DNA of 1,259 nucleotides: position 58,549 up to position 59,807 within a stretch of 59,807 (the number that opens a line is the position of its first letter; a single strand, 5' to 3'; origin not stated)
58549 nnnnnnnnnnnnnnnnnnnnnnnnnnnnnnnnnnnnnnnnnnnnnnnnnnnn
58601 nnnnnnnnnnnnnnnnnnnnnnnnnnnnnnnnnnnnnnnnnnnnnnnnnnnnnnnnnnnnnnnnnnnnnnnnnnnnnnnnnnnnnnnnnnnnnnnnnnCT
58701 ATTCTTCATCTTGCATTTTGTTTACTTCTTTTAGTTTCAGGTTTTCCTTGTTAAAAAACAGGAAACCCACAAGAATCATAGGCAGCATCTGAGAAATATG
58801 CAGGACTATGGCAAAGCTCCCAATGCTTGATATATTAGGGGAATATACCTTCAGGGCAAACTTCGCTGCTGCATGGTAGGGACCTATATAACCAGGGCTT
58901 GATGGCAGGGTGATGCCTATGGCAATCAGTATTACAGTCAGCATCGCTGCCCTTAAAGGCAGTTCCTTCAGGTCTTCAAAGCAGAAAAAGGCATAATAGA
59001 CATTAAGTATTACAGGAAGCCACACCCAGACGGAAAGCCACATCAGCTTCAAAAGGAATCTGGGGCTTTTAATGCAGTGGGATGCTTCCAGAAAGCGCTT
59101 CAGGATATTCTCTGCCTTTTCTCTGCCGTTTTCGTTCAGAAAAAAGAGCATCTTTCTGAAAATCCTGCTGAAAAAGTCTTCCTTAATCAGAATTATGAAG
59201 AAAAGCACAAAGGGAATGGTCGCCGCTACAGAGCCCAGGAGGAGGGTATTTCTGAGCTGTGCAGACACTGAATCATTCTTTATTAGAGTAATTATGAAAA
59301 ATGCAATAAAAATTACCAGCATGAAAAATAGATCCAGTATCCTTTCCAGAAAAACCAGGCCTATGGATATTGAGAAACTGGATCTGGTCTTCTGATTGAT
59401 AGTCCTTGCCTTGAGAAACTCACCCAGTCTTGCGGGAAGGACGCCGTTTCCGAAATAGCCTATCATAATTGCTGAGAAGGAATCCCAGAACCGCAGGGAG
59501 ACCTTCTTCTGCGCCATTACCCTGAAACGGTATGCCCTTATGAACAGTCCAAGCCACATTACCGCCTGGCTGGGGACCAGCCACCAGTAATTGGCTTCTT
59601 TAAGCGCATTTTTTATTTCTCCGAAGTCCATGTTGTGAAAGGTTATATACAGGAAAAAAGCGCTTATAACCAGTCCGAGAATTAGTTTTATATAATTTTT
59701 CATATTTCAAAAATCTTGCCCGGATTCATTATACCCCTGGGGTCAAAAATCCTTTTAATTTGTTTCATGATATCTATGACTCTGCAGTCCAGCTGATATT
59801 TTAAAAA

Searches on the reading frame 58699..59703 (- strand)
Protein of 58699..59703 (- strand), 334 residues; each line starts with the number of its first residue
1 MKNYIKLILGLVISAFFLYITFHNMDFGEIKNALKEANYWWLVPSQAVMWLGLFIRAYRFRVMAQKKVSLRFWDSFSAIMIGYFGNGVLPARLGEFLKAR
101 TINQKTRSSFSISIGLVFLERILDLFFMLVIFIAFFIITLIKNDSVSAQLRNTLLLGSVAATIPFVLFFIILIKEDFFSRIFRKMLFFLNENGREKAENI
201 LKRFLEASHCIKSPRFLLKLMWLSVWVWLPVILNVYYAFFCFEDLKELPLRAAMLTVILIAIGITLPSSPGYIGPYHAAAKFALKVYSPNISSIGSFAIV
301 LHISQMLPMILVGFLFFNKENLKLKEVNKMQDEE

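Call 3: search_protein_families(library=pfam, proteins=[window:58699-59703:-])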
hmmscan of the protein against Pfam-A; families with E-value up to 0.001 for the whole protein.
window:58699-59703:- (334 aa): 1 family
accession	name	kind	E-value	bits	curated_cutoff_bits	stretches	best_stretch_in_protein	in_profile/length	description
PF03706.18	LPG_synthase_TM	-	5.4e-45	154.6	33.4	1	8-313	2-302/302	Lysylphosphatidylglycerol synthase TM region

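Call 4: search_protein_families(library=ncbifam, proteins=[window:58699-59703:-])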
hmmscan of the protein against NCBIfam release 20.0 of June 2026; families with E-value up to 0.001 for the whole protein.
window:58699-59703:- (334 aa): 1 family
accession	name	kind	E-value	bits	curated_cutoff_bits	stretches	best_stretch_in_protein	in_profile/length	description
TIGR00374.1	TIGR00374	subfamily_domain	6.5e-19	68.5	43.2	1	11-317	1-310/323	flippase-like domain-containing protein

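Call 41: find_encoding_contigs(protein=window:58699-59703:-, flank=10000, max_places=3)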
Protein window:58699-59703:- (334 aa): 5 contigs read that carry it; 3 places shown.
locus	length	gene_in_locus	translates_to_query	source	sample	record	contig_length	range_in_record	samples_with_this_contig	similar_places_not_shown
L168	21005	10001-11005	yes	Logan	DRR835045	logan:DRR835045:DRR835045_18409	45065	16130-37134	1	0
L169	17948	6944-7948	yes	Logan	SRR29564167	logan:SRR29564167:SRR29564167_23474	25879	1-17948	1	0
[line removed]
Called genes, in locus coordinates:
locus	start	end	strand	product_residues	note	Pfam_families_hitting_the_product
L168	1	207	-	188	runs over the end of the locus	PF08534:Redoxin (weak), PF00578:AhpC-TSA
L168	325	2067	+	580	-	PF01425:Amidase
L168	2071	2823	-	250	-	-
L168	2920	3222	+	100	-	PF01649:Ribosomal_S20p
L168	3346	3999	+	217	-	PF04355:BamE (weak)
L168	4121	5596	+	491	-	PF02511:Thy1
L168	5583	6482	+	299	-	PF14505:DUF4438, PF20999:DUF4438_C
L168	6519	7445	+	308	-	PF00890:FAD_binding_2 (faint), PF01266:DAO (faint), PF07992:Pyr_redox_2, PF13738:Pyr_redox_3, PF00070:Pyr_redox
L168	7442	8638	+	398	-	PF00155:Aminotran_1_2, PF01041:DegT_DnrJ_EryC1 (weak), PF01053:Cys_Met_Meta_PP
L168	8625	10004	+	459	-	PF01565:FAD_binding_4, PF02913:FAD-oxidase_C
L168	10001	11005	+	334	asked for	PF03706:LPG_synthase_TM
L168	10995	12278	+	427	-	PF21694:DNA_pol3_delta_C (faint)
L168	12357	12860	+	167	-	PF01257:2Fe-2S_thioredx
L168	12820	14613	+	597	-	PF12837:Fer4_6 (faint), PF01512:Complex1_51K, PF12797:Fer4_2 (faint), PF10589:NADH_4Fe-4S, PF00037:Fer4 (weak), PF13237:Fer4_10 (weak), PF12838:Fer4_7 (weak), PF13187:Fer4_9 (weak), +2 more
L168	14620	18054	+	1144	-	PF13510:Fer2_4, PF12838:Fer4_7 (faint), PF14691:Fer4_20, PF07992:Pyr_redox_2, PF13450:NAD_binding_8, PF14697:Fer4_21 (weak), PF22117:Fer4_Nqo3, PF00037:Fer4 (weak), +3 more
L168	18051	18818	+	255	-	PF01012:ETF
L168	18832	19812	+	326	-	PF00766:ETF_alpha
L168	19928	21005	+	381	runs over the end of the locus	PF22244:GCE_fung (faint)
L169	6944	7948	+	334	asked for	PF03706:LPG_synthase_TM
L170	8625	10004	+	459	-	PF01565:FAD_binding_4, PF02913:FAD-oxidase_C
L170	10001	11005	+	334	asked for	PF03706:LPG_synthase_TM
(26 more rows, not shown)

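Call 42: search_solved_structures(query=L168:8625-10004:+, max_evalue=1e-10)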
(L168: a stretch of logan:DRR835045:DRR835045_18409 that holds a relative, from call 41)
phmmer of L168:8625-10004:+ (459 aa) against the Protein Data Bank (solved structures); distinct sequences matched with E-value up to 1e-10: 29.
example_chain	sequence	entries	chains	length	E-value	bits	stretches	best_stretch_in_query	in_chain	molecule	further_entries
7qh2_C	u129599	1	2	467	1.1e-83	284.9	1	27-457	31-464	Lactate dehydrogenase (NAD(+),ferredoxin) subunit LctD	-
9qgz_A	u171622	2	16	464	1.5e-75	258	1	19-458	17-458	Glycolate oxidase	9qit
8jdc_A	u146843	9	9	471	5.3e-65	223.2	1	40-456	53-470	Probable D-lactate dehydrogenase, mitochondrial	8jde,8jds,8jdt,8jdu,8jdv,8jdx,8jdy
8jdb_A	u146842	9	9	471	1.3e-63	218.7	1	40-456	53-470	Probable D-lactate dehydrogenase, mitochondrial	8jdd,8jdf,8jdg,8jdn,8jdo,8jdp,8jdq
6lpn_A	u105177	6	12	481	4.9e-57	197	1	48-456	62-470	D-2-hydroxyglutarate dehydrogenase, mitochondrial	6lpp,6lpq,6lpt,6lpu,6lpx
3pm9_A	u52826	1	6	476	5.5e-56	193.5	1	43-456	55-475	Putative oxidoreductase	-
2uuu_A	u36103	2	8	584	6.5e-27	97.7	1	36-264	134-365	ALKYLDIHYDROXYACETONEPHOSPHATE SYNTHASE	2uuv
4bc7_A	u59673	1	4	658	6.6e-26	94.4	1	36-260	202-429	ALKYLDIHYDROXYACETONEPHOSPHATE SYNTHASE, PEROXISOMAL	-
4bby_A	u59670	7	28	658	6.6e-26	94.4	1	36-260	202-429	ALKYLDIHYDROXYACETONEPHOSPHATE SYNTHASE, PEROXISOMAL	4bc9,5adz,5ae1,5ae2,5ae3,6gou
4bca_A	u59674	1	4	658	6.6e-26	94.4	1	36-260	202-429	ALKYLDIHYDROXYACETONEPHOSPHATE SYNTHASE, PEROXISOMAL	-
6v42_A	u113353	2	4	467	1.6e-18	70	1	40-266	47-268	FAD/FMN-containing dehydrogenase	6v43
8s7n_A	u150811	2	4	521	9.2e-17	64.2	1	35-235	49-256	Oxidoreductase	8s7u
8s7w_A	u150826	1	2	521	1.3e-16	63.8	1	35-235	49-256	Oxidoreductase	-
8s7q_A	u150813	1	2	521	1.3e-16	63.8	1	35-235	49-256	Oxidoreductase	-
8s7r_A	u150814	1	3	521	2.3e-16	62.9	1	35-235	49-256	Oxidoreductase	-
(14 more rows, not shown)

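Call 43: search_protein_families(library=ncbifam, proteins=[L168:8625-10004:+, L168:7442-8638:+, L168:6519-7445:+, L168:5583-6482:+, L168:4121-5596:+])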
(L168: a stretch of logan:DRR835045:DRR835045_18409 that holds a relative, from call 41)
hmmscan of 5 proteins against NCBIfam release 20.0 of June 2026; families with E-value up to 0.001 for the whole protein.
L168:8625-10004:+ (459 aa): 9 families
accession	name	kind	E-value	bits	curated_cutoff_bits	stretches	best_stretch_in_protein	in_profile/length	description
TIGR00387.1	glcD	equivalog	5.6e-122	407.5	567.9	1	43-455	1-413/413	glycolate oxidase subunit GlcD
NF008408.0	PRK11230.1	equivalog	6.4e-76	255.8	897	1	39-455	55-470/499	glycolate oxidase subunit GlcD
NF049975.1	2HglutDHaseYdiJ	equivalog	1.5e-40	138.8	1350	2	18-183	30-197/1018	D-2-hydroxyglutarate dehydrogenase YdiJ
NF008439.0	PRK11282.1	equivalog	1.1e-27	96.8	284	1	57-242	16-199/358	glycolate oxidase subunit GlcE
NF053785.1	DcplphribOxDprE1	equivalog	1.4e-09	37.7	500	1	54-212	30-180/449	decaprenylphosphoryl-beta-D-ribose oxidase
TIGR01679.1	bact_FAD_ox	subfamily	2.2e-06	26.8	292.25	1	40-220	12-180/419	FAD-linked oxidoreductase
TIGR01678.1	FAD_lactone_ox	subfamily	6.2e-06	25.4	396.8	1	70-214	43-180/438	sugar 1,4-lactone oxidase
NF041227.1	BagG_FevA2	exception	1.2e-05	24.1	850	1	36-216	42-211/455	bagremycin/ferroverdin biosynthesis FAD-dependent oxygenase BagG/FevA2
TIGR01677.1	pln_FAD_oxido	subfamily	0.0007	18.2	383.1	1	85-215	83-214/560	FAD-dependent oxidoreductase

L168:7442-8638:+ (398 aa): 94 families (the best 25 are shown)
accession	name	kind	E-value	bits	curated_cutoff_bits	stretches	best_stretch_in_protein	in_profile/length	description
NF041091.1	asp_aminotase_Arch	equivalog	3.9e-123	411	550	1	7-395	3-376/376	aspartate aminotransferase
NF004769.0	PRK06107.1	equivalog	6.4e-103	344.6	617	1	3-393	5-397/402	aspartate transaminase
NF005817.0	PRK07683.1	equivalog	3.3e-93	312.5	575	1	6-395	7-382/387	aminotransferase A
NF006229.0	PRK08361.1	equivalog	1e-92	311.1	624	1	5-396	11-390/391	aspartate aminotransferase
NF041364.1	GntC_guanitoxin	equivalog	4.9e-91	305.3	415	1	37-393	4-356/356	guanitoxin biosynthesis PLP-dependent (S)-gamma-hydroxy-L-arginine cyclodehydratase GntC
NF005816.0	PRK07682.1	equivalog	5.6e-88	295.2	620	1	22-396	20-385/390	aminotransferase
NF005588.0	PRK07309.1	equivalog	2e-84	283.7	576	1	31-396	30-388/391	pyridoxal phosphate-dependent aminotransferase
NF004975.0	PRK06348.1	equivalog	2.4e-80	270.4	549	1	17-393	15-382/384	pyridoxal phosphate-dependent aminotransferase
NF004770.0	PRK06108.1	subfamily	2.2e-76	257.2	422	1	20-395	22-393/396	pyridoxal phosphate-dependent aminotransferase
NF005601.0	PRK07337.1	equivalog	5.3e-75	252.9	496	1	2-394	6-392/394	pyridoxal phosphate-dependent aminotransferase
NF006514.0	PRK08960.1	equivalog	8.7e-74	248.6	554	1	3-395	4-386/388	pyridoxal phosphate-dependent aminotransferase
NF005744.0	PRK07568.1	subfamily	1.5e-73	247.9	389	1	4-391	3-387/398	pyridoxal phosphate-dependent aminotransferase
NF006756.0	PRK09276.1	subfamily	6.5e-72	242.6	507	1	3-392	3-384/387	LL-diaminopimelate aminotransferase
NF006230.0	PRK08363.1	equivalog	6.8e-70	235.9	534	1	18-395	17-393/398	alanine aminotransferase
TIGR03540.1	DapC_direct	equivalog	6.8e-69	232.6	593.25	1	5-392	3-382/383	LL-diaminopimelate aminotransferase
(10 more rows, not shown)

L168:6519-7445:+ (308 aa): 72 families (the best 25 are shown)
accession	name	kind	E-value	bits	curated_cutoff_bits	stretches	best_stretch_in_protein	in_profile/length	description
TIGR01292.1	TRX_reduct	equivalog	2e-117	391.3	343.45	1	3-300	2-300/300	thioredoxin-disulfide reductase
NF007614.0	PRK10262.1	equivalog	2.5e-95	319.3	644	1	3-304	8-318/321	thioredoxin-disulfide reductase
TIGR03143.1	AhpF_homolog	hypoth_equivalog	5.7e-78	262.9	687.65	1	3-305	6-313/555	putative alkyl hydroperoxide reductase F subunit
TIGR03140.1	AhpF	equivalog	1.3e-66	225.2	502.9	1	3-300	214-512/515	alkyl hydroperoxide reductase subunit F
TIGR01350.1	lipoamide_DH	equivalog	2.4e-22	79.3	408.8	1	91-295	118-328/461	dihydrolipoyl dehydrogenase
TIGR02053.1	MerA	equivalog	2.3e-19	69.7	454.45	1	81-299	108-331/465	mercury(II) reductase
NF004991.0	PRK06370.1-3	subfamily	1.1e-17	63.8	620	1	86-277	150-344/509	FAD-containing oxidoreductase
TIGR04018.1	Bthiol_YpdA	hypoth_equivalog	2.1e-17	62.9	339.9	1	78-278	91-292/316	YpdA family putative bacillithiol disulfide reductase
NF004776.0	PRK06116.1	equivalog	4.2e-16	59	480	1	80-278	111-308/450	glutathione-disulfide reductase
NF004947.0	PRK06292.2-5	equivalog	8.1e-16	57.9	592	1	81-275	112-310/474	dihydrolipoyl dehydrogenase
NF009409.0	PRK12770.1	subfamily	1.9e-15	56.8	343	1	3-299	20-349/360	putative glutamate synthase subunit beta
NF005883.0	PRK07845.1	equivalog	3.5e-15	55.9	479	2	98-293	137-331/466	NAD(P)H-quinone dehydrogenase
NF004945.0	PRK06292.2-3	equivalog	4.1e-15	55.6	494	1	91-276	120-306/457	dihydrolipoyl dehydrogenase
NF009414.0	PRK12778.1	equivalog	9.6e-15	53.9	1103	1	3-300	433-749/752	bifunctional dihydroorotate dehydrogenase B NAD binding subunit/NADPH-dependent glutamate synthase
NF009410.0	PRK12771.1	subfamily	1.7e-14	53.3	516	1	140-302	267-447/566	NAD(P)-binding protein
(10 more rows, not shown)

L168:5583-6482:+ (299 aa): 0 families

L168:4121-5596:+ (491 aa): 1 family
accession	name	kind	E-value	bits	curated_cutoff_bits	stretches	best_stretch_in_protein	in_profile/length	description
TIGR02170.1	thyX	equivalog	1.4e-28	99.9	87.9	2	58-231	38-209/211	FAD-dependent thymidylate synthase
